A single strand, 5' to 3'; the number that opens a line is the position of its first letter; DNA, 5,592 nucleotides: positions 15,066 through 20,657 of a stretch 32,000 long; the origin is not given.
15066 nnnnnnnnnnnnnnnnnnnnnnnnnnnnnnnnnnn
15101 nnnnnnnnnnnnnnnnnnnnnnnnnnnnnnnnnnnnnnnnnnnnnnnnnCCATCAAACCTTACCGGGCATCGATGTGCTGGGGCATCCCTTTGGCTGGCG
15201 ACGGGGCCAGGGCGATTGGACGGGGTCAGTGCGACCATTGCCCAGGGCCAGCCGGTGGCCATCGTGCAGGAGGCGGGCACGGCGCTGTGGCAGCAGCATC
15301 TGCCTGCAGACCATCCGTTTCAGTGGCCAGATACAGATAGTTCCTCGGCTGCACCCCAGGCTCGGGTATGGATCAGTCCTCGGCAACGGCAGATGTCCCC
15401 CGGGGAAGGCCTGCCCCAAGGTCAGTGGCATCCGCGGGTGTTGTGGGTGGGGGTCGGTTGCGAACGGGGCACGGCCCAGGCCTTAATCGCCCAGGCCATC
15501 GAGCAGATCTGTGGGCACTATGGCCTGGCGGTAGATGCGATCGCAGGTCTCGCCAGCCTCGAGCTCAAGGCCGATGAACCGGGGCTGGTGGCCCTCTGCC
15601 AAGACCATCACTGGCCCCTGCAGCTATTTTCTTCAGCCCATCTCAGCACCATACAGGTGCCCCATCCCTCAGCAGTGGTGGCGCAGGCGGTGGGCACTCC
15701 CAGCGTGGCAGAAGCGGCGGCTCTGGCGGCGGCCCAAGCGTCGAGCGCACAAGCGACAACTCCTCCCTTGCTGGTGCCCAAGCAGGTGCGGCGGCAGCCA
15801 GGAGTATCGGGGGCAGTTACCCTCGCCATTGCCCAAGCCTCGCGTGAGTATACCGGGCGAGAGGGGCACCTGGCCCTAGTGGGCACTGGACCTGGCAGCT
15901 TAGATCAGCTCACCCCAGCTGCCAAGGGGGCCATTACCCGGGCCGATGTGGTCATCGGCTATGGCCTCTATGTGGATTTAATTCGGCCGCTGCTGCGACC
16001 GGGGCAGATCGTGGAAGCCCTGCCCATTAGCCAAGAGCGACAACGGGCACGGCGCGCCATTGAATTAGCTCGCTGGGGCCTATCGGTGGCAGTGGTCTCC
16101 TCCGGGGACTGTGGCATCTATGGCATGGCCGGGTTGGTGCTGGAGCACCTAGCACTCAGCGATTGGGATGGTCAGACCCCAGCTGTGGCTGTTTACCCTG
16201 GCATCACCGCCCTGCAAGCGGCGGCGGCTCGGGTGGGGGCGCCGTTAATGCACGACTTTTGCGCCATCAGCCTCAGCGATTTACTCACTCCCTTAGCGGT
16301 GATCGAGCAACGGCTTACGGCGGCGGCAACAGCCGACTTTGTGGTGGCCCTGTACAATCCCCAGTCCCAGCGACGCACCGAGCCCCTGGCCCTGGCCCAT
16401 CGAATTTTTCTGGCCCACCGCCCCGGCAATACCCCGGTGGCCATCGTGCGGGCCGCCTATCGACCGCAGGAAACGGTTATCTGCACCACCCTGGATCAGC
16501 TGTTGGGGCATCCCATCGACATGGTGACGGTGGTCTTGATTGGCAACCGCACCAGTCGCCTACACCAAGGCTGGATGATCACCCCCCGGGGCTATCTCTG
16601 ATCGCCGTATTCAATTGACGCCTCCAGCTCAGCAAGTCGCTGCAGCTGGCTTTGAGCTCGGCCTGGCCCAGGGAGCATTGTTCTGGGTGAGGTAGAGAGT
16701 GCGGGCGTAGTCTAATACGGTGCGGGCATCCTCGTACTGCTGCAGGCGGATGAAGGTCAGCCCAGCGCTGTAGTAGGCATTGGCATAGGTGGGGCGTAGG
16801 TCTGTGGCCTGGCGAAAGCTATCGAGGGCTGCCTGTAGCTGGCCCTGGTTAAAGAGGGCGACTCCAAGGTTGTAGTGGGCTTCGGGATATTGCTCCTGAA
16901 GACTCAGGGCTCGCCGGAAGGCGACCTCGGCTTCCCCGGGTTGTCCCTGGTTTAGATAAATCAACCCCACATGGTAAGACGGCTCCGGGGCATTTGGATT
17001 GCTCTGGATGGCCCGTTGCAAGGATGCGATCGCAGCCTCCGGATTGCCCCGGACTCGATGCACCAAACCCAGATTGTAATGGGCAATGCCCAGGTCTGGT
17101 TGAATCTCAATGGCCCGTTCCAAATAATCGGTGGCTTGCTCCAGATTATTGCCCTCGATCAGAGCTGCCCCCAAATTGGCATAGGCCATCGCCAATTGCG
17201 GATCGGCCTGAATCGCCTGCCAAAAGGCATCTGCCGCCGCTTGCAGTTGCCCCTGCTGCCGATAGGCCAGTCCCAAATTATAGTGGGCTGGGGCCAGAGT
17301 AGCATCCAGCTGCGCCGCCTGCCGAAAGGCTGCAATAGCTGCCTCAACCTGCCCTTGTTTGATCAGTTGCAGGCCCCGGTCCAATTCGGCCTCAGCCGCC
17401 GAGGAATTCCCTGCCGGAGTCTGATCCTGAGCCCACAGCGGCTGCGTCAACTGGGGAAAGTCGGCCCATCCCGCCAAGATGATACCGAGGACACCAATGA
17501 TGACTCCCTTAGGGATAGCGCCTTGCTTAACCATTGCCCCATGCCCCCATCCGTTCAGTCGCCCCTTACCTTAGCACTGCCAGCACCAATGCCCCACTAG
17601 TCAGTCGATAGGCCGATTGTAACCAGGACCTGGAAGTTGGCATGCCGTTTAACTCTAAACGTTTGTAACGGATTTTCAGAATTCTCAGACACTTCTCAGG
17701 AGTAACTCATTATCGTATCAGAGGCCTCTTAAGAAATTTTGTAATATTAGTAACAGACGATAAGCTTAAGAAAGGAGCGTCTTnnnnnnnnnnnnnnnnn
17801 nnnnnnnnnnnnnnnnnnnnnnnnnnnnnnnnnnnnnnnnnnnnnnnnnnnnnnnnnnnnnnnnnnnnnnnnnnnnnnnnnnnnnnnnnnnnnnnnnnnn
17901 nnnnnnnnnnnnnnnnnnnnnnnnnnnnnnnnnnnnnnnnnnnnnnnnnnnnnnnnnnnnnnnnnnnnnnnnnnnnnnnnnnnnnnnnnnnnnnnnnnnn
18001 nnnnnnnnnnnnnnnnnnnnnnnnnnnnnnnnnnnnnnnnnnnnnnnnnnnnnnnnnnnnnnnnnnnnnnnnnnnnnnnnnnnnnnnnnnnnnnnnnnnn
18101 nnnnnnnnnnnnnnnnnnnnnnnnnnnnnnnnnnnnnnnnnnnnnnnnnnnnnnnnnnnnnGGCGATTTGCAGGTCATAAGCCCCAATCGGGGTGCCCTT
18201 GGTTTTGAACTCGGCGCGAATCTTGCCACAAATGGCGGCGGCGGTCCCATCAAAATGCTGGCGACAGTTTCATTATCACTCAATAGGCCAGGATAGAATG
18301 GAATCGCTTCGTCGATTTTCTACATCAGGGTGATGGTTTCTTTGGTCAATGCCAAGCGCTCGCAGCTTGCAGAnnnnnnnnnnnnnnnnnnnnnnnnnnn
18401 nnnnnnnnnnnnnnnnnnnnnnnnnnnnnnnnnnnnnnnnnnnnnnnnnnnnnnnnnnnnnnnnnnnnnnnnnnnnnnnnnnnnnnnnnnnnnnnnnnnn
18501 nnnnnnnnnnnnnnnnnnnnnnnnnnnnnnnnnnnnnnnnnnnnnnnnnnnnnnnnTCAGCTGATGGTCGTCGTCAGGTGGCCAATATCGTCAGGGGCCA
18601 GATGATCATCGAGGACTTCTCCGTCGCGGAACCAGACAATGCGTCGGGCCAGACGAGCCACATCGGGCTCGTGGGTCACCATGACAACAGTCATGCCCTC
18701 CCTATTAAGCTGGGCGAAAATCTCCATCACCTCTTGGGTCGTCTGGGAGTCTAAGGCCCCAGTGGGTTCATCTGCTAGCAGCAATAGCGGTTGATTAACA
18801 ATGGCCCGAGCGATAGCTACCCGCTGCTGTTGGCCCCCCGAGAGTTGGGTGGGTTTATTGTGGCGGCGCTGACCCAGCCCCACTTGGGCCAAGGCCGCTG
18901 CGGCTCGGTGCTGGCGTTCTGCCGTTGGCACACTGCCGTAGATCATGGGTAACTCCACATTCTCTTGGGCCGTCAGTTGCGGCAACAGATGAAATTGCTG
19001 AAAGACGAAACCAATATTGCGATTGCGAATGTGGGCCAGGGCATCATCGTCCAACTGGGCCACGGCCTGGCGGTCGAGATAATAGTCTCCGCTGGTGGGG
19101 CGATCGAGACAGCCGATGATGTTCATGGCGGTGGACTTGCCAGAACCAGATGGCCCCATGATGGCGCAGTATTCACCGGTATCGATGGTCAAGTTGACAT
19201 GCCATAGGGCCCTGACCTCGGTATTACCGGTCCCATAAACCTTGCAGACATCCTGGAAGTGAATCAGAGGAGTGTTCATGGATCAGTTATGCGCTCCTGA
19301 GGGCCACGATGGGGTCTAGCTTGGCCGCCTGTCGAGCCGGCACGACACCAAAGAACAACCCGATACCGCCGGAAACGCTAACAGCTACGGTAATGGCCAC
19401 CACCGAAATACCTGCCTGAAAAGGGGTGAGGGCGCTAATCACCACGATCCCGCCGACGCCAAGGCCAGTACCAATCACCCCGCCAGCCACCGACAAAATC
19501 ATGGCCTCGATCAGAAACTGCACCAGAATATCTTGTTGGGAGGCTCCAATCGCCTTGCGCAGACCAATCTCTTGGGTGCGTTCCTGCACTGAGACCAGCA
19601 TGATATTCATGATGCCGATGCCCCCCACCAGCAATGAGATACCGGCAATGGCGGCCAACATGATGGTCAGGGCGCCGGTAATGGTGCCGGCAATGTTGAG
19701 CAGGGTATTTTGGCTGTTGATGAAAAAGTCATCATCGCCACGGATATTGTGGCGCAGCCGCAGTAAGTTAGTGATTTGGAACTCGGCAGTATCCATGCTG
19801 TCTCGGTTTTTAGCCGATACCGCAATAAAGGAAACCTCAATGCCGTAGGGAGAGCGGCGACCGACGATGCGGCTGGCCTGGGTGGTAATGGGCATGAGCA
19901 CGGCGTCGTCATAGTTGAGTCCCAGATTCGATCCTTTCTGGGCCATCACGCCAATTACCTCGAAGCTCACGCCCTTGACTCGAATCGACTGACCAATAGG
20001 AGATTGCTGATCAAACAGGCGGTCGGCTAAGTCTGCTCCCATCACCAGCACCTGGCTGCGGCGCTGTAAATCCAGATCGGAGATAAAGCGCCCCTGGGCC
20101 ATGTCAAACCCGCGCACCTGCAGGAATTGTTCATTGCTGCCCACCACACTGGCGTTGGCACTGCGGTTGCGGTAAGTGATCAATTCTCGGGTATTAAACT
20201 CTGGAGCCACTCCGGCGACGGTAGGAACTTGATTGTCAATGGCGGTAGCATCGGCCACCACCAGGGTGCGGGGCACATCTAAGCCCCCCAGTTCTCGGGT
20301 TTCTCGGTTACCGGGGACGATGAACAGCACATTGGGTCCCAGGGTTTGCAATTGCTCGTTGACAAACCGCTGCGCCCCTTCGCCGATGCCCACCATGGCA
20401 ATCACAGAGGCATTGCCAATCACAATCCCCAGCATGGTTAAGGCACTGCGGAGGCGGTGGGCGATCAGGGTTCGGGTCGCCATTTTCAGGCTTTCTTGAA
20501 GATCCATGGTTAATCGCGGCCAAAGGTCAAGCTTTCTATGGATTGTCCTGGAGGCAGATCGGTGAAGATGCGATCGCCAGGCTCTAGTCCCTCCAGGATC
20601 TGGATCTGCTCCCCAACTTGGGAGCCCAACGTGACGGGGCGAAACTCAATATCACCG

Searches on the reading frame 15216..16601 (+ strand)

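Call 38: search_protein_families(library=pfam, proteins=[window:15216-16601:+], max_evalue=0.001)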
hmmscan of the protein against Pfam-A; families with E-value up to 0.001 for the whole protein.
window:15216-16601:+ (461 aa): 3 families
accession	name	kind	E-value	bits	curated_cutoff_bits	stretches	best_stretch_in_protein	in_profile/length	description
PF00590.25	TP_methylase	-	5e-38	131.6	27.8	1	219-429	2-211/212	Tetrapyrrole (Corrin/Porphyrin) Methylases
PF01890.21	CbiG_C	-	1.5e-35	122.7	27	1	76-206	1-117/117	Cobalamin synthesis G C-terminus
PF11761.13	CbiG_mid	-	2.8e-05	24.7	22.7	1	2-62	21-80/88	Cobalamin biosynthesis central region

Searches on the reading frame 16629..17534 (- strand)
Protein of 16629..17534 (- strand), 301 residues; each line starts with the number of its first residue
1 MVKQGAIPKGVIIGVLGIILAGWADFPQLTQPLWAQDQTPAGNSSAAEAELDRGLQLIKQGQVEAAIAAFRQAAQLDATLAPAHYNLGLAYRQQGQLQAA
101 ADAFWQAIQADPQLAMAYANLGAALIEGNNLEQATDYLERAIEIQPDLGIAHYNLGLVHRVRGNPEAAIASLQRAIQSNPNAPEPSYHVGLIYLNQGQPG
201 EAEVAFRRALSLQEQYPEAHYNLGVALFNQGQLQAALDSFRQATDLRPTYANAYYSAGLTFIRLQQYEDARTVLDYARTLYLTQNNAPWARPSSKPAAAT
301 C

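Call 38: search_protein_families(library=pfam, proteins=[window:16629-17534:-], max_evalue=0.001)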
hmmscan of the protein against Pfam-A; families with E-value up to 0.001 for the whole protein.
window:16629-17534:- (301 aa): 25 families
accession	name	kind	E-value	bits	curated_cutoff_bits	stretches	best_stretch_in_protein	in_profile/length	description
PF00515.34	TPR_1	-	4.1e-48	159.8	27.8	5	217-250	1-34/34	Tetratricopeptide repeat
PF13414.12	TPR_11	-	5.4e-45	151.3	26.8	6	54-91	1-38/42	TPR repeat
PF07719.23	TPR_2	-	1.2e-42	141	27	5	217-250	1-34/34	Tetratricopeptide repeat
PF13181.12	TPR_8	-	1.3e-37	125.2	25.7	3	218-249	2-33/34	Tetratricopeptide repeat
PF13432.12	TPR_16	-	8.9e-31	106.4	32.7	5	190-250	4-64/65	Tetratricopeptide repeat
PF13431.12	TPR_17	-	3.7e-30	102.1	24.4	1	205-237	1-33/34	Tetratricopeptide repeat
PF13428.12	TPR_14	-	1.3e-21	75.3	23.5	1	188-224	6-42/44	Tetratricopeptide repeat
PF13424.12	TPR_12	-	3.1e-21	75.8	30.1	3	188-247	8-75/77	Tetratricopeptide repeat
PF14559.12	TPR_19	-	2.3e-20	73.1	25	4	194-237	2-45/68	Tetratricopeptide repeat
PF13174.12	TPR_6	-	1e-18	67.1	26.3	0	218-248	1-31/33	Tetratricopeptide repeat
PF13374.12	TPR_10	-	3.6e-16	59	27.5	0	114-144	1-31/42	Tetratricopeptide repeat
PF12895.13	ANAPC3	-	2.6e-15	56.9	27.2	1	196-275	2-80/82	Anaphase-promoting complex, cyclosome, subunit 3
PF13371.12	TPR_9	-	1.5e-14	54.2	35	2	122-183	2-63/73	Tetratricopeptide repeat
PF07721.20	TPR_4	-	4.4e-13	48.9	27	0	217-242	1-26/26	Tetratricopeptide repeat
PF13176.12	TPR_7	-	7.8e-13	47.9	27.9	0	83-110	1-28/36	Tetratricopeptide repeat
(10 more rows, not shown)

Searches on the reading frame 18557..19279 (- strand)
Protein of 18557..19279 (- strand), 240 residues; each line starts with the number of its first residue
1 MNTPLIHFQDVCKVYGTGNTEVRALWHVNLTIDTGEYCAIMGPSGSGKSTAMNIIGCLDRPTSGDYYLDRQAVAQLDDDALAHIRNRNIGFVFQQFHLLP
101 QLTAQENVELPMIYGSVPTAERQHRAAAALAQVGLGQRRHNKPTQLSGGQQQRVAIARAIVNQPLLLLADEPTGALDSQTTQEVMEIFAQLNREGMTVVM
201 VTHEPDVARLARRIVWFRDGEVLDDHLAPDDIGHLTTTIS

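Call 38: search_protein_families(library=pfam, proteins=[window:18557-19279:-], max_evalue=0.001)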
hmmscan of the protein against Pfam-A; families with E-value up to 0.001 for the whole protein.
window:18557-19279:- (240 aa): 3 families
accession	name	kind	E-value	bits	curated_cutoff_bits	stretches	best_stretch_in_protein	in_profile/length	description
PF00005.33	ABC_tran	-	4.9e-35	121.5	25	1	27-173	3-136/137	ABC transporter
PF02463.25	SMC_N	-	8.8e-06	25.7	40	0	123-215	135-209/220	RecF/RecN/SMC N terminal domain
PF13304.12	AAA_21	-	3.2e-05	24.6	27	0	144-205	236-300/304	AAA domain, putative AbiEii toxin, Type IV TA system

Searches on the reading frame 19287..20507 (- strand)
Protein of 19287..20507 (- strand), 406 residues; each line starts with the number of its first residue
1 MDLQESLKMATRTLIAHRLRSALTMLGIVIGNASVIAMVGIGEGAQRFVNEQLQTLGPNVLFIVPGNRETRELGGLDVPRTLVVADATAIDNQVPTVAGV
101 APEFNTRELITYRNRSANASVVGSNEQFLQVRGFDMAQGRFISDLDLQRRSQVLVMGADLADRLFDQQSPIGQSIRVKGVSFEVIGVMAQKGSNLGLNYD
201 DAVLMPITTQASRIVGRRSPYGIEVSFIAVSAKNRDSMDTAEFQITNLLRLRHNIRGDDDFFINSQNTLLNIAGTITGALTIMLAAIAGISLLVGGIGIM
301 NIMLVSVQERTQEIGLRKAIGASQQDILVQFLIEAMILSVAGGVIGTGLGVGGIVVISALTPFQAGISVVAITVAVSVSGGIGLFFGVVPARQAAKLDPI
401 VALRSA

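Call 38: search_protein_families(library=pfam, proteins=[window:19287-20507:-], max_evalue=0.001)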
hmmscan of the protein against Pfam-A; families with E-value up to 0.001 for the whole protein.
window:19287-20507:- (406 aa): 2 families
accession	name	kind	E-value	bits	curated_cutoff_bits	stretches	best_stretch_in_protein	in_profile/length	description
PF12704.14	MacB_PCD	-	6.5e-52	177.3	27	1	21-247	1-206/207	MacB-like periplasmic core domain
PF02687.27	FtsX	-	1.8e-18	67.1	25.5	1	286-399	2-120/120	FtsX-like permease C-terminal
